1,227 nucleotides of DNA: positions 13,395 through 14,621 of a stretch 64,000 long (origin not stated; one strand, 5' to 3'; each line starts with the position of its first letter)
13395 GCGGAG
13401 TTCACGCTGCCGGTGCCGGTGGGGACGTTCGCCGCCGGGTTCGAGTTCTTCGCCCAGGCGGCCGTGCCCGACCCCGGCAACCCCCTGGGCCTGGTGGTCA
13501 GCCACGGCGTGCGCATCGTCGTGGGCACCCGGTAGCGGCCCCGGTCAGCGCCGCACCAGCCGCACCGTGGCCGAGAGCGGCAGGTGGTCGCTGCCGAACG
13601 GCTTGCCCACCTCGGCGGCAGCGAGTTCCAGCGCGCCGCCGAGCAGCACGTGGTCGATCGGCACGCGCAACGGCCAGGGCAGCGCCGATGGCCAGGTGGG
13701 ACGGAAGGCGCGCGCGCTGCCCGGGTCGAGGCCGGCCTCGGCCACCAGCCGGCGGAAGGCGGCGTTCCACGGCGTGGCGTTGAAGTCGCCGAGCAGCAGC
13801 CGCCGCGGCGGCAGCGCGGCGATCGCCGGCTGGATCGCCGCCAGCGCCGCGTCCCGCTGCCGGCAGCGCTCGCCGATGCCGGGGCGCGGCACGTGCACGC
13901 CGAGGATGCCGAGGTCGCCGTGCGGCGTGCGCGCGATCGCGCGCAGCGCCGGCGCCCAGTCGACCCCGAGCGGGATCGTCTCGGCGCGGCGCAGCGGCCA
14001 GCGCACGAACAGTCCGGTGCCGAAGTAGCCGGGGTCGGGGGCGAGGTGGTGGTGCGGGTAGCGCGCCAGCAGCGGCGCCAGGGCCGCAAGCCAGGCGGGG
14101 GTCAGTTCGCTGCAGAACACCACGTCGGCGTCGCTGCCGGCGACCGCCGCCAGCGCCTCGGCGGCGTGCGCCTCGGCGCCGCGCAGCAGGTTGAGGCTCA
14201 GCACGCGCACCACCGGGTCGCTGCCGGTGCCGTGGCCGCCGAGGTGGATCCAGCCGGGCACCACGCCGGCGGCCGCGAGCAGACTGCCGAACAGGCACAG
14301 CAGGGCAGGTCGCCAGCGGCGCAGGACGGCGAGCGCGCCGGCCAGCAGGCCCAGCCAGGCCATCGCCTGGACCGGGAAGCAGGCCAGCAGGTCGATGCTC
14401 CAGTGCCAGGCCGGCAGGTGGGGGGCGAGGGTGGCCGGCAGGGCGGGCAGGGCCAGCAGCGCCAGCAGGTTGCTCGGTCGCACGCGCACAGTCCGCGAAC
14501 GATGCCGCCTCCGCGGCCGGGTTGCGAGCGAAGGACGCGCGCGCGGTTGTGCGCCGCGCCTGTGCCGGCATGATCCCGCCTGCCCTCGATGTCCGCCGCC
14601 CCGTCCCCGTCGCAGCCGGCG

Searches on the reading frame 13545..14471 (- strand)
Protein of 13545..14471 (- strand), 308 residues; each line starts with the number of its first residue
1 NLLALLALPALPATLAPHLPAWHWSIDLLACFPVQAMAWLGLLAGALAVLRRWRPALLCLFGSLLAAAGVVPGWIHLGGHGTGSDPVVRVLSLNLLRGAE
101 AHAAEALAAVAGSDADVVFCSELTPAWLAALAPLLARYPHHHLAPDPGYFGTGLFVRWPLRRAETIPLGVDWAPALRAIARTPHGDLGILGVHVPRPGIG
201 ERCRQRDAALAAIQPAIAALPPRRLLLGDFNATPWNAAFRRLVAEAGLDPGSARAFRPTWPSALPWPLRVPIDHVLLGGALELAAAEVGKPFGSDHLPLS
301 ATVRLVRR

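Call 66: search_protein_families(library=pfam, proteins=[window:13545-14471:-], max_evalue=0.001)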
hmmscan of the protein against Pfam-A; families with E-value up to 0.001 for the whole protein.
window:13545-14471:- (308 aa): 1 family
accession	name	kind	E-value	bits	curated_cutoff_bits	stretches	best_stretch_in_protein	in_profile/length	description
PF03372.29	Exo_endo_phos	-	5.5e-28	98.6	24.5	1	92-296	2-225/225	Endonuclease/Exonuclease/phosphatase family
